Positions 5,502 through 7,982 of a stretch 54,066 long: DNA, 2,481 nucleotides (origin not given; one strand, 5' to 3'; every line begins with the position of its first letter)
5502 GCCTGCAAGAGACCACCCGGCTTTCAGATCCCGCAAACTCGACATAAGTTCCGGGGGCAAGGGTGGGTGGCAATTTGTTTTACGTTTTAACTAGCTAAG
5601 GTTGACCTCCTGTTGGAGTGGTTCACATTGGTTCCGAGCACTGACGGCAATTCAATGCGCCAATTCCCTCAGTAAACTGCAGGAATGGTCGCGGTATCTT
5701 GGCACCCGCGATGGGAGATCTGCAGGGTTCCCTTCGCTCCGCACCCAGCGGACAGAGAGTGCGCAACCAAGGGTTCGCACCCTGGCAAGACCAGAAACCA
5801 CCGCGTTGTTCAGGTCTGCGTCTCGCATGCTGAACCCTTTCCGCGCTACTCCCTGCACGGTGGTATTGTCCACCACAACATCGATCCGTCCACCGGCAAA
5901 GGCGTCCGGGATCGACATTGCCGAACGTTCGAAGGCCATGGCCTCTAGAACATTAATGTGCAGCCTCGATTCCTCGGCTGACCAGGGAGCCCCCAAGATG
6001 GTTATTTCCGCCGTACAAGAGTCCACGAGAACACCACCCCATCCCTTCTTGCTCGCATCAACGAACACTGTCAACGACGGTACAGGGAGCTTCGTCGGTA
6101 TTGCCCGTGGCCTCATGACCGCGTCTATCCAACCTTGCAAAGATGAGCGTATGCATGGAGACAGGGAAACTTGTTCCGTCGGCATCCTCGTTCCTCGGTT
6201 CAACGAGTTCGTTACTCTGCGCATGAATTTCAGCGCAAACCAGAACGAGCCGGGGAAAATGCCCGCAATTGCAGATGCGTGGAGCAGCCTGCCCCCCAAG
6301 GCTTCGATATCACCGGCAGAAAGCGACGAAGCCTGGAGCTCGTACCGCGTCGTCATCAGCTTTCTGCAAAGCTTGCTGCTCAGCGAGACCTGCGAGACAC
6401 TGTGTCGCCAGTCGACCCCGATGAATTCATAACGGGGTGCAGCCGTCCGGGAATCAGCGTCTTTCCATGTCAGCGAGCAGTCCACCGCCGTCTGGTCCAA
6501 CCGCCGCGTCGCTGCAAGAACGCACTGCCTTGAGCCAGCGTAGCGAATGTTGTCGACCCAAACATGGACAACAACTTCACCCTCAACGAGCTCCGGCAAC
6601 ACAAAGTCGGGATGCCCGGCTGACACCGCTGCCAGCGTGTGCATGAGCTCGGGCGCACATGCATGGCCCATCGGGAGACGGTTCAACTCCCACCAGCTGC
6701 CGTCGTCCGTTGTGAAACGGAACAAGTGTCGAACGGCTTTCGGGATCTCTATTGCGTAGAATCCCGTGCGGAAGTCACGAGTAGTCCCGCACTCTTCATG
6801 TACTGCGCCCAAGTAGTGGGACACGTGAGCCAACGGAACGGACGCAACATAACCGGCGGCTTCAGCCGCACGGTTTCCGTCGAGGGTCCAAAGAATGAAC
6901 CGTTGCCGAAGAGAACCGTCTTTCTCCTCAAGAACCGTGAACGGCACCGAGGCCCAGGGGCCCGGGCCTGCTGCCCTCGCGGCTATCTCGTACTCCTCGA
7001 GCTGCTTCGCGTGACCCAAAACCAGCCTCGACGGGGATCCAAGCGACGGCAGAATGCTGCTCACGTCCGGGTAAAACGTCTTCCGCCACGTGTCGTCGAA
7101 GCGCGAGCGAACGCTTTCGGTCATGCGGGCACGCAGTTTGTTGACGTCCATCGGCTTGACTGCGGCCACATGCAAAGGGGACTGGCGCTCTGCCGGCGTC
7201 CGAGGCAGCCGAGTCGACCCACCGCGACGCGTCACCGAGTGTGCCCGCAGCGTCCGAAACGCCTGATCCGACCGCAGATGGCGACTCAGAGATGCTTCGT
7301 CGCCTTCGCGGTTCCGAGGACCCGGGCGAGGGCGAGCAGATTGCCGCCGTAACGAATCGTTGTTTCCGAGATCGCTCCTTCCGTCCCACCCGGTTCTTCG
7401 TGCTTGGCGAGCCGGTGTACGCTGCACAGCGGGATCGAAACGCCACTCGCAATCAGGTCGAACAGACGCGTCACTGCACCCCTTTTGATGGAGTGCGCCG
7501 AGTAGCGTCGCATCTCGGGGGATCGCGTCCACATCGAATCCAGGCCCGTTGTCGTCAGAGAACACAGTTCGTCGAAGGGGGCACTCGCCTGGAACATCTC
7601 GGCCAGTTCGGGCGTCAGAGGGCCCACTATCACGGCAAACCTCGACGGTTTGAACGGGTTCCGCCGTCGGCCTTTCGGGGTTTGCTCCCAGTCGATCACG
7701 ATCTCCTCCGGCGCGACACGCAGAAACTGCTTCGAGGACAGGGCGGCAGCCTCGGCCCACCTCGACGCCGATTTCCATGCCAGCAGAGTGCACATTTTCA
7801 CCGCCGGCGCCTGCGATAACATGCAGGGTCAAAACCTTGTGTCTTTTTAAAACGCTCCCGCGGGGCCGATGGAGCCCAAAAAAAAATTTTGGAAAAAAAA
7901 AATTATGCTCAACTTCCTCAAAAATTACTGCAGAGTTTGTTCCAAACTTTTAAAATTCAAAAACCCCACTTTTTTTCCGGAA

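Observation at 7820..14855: A ~212-bp MITE family (29-bp TIR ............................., variable 4-bp TSD) is packed 12-fold into 7 kb and preferentially sits inside the DIRS-like elements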

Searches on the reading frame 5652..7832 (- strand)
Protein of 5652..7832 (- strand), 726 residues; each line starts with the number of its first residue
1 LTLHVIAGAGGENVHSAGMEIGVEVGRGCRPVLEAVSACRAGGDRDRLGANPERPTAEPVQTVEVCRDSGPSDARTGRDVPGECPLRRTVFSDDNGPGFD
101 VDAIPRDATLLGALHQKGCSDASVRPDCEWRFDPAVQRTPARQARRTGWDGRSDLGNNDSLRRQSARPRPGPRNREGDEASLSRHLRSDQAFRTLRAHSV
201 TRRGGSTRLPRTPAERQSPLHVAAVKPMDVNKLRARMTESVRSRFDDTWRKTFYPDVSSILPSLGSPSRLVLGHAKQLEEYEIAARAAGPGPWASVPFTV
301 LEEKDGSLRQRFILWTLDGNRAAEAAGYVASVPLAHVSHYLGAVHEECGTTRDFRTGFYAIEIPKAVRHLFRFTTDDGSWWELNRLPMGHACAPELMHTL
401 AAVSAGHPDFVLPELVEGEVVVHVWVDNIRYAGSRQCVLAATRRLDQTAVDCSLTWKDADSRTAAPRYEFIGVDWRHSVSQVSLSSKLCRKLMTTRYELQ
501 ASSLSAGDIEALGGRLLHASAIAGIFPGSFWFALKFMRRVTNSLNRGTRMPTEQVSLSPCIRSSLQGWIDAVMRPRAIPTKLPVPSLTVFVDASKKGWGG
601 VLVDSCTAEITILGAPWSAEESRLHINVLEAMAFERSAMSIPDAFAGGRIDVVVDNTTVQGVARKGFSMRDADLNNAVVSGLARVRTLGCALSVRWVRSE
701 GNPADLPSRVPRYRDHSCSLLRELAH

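Call 7: search_protein_families(library=pfam, proteins=[window:5652-7832:-], max_evalue=0.01)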
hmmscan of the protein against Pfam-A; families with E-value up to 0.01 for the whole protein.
window:5652-7832:- (726 aa): 0 families

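Call 9: find_homologous_proteins(query=window:5652-7832:-)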
Query window:5652-7832:- (726 aa): 58 proteins with E <= 0.001 among 8000 candidates.
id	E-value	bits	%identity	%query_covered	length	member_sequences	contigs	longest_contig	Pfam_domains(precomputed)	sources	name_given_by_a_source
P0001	0.0e+0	1098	100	67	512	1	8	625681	-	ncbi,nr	ncbi:hypothetical protein DIPPA_28435 [Diplonema papillatum]|nr:hypothetical protein DIPPA_17802 [Di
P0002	1.0e-287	974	53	66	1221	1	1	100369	PF17919.8,PF17917.8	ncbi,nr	ncbi:hypothetical protein DIPPA_18987 [Diplonema papillatum]|nr:hypothetical protein DIPPA_18987 [Di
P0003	2.0e-279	947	85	67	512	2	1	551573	-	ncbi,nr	ncbi:hypothetical protein DIPPA_03852 [Diplonema papillatum]|nr:hypothetical protein DIPPA_03852 [Di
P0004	5.4e-214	731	67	67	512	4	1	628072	-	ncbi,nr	ncbi:hypothetical protein DIPPA_13254 [Diplonema papillatum]|nr:hypothetical protein DIPPA_13254 [Di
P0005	5.7e-210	717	66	67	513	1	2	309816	-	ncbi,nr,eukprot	ncbi:hypothetical protein DIPPA_20572 [Diplonema papillatum]|nr:hypothetical protein DIPPA_29774 [Di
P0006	5.5e-202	691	65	65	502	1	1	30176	-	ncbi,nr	ncbi:hypothetical protein DIPPA_03063 [Diplonema papillatum]|nr:hypothetical protein DIPPA_03063 [Di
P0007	6.4e-196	671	59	71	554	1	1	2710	-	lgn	-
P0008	2.2e-193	663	58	71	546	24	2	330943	-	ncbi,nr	ncbi:hypothetical protein DIPPA_01041 [Diplonema papillatum]|nr:hypothetical protein DIPPA_07647 [Di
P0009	1.1e-192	660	59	71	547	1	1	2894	-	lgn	-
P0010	3.4e-190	652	58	71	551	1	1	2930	PF17917.8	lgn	-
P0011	1.5e-187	643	58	71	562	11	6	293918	PF17917.8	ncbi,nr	ncbi:hypothetical protein DIPPA_05142 [Diplonema papillatum]|nr:hypothetical protein DIPPA_01417 [Di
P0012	3.3e-178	612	45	96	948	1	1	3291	-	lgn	-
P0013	2.6e-171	590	56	68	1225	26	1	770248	-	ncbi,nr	ncbi:hypothetical protein DIPPA_33205 [Diplonema papillatum]|nr:hypothetical protein DIPPA_33205 [Di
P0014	1.7e-169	584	56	65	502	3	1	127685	-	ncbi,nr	ncbi:hypothetical protein DIPPA_06353 [Diplonema papillatum]|nr:hypothetical protein DIPPA_06353 [Di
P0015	5.7e-169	582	57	65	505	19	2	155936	PF17917.8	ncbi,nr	ncbi:hypothetical protein DIPPA_35454 [Diplonema papillatum]|nr:hypothetical protein DIPPA_28641 [Di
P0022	2.5e-157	543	51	73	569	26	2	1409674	-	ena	-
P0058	1.1e-18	85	25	48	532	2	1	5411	PF00078.33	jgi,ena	-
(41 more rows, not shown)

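Call 18: find_encoding_contigs(protein=P0001, flank=10000, max_places=10)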
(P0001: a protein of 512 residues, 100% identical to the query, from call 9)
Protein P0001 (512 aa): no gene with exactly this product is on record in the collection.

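Call 19: find_encoding_contigs(protein=P0011, flank=10000, max_places=10)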
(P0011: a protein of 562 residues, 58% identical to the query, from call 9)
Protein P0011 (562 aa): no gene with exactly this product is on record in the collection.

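Call 24: find_encoding_contigs(protein=P0007, flank=10000, max_places=10)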
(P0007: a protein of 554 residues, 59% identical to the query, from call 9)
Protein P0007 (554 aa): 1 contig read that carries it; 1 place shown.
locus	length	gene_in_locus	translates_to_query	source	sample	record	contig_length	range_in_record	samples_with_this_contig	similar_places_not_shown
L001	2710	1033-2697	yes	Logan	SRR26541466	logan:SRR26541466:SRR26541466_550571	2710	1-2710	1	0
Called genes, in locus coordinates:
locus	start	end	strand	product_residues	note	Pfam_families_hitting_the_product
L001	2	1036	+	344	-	?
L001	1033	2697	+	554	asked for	-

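Call 26: find_encoding_contigs(protein=P0022, flank=10000, max_places=10)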
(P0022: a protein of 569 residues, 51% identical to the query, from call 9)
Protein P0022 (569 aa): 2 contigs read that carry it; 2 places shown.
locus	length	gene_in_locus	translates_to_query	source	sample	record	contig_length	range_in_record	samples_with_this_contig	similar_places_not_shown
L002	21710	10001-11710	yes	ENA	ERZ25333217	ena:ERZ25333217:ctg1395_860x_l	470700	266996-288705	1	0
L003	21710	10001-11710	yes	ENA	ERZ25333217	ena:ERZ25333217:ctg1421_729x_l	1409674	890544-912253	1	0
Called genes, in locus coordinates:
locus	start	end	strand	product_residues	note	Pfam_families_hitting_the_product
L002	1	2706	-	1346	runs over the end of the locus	PF03372:Exo_endo_phos, PF14529:Exo_endo_phos_2, PF00078:RVT_1, PF00075:RNase_H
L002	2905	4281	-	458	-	-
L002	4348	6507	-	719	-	PF03372:Exo_endo_phos, PF14529:Exo_endo_phos_2, PF00078:RVT_1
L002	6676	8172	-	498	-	-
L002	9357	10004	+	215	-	-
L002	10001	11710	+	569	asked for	-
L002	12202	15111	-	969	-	PF11334:DUF3136 (faint), PF18226:QslA (faint)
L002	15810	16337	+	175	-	-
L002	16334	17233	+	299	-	PF01553:Acyltransferase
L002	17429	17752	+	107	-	PF03134:TB2_DP1_HVA22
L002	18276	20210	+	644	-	-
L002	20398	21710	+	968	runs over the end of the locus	PF00004:AAA, PF17862:AAA_lid_3 (weak)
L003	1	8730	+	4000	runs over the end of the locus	-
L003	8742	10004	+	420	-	-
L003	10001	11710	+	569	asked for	-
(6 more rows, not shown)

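Call 34: search_protein_families(library=pfam, proteins=[P0013], max_evalue=10)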
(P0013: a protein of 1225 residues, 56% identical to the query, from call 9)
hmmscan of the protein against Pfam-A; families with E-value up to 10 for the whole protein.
P0013 (1225 aa): 2 families
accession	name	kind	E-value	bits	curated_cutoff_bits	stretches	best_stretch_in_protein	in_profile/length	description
PF17917.7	RT_RNaseH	-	0.0011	19.5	24.8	1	1104-1180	6-86/105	RNase H-like domain found in reverse transcriptase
PF17919.7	RT_RNaseH_2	-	0.022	15.2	29.8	1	1104-1158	31-89/100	RNase H-like domain found in reverse transcriptase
